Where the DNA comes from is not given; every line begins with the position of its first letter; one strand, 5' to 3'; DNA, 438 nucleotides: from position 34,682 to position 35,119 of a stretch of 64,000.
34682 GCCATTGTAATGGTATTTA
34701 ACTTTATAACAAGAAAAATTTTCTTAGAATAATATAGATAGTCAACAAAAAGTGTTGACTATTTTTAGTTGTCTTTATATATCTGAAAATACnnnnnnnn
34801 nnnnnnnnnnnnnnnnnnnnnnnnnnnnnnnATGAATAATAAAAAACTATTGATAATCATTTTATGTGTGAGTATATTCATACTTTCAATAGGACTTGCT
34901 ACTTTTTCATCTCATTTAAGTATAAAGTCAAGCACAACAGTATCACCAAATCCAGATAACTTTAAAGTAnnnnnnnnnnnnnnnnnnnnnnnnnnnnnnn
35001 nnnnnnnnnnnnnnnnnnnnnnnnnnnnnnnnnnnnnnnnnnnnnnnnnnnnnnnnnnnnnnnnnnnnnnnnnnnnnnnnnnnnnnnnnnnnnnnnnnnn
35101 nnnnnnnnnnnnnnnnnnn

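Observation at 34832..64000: Six secreted proteins share a TasA/camelysin-like (SipW-class) N-terminal region, and three also share an ~150-aa N-domain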

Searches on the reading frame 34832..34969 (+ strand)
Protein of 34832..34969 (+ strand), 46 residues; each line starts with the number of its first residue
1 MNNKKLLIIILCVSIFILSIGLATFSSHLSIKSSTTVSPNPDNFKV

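Call 33: search_protein_families(library=ncbifam, proteins=[window:34832-34969:+], max_evalue=10)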
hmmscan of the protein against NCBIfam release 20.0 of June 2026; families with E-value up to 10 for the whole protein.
seq(46 aa): 2 families
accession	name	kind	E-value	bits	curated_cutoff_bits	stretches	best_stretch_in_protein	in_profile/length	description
NF038040.1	phero_PhrK_fam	equivalog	0.079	13.2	35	1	9-38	4-34/40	PhrK family phosphatase-inhibitory pheromone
TIGR04313.1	aro_clust_Mycop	subfamily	0.52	9.9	40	1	1-44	1-50/296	aromatic motif membrane protein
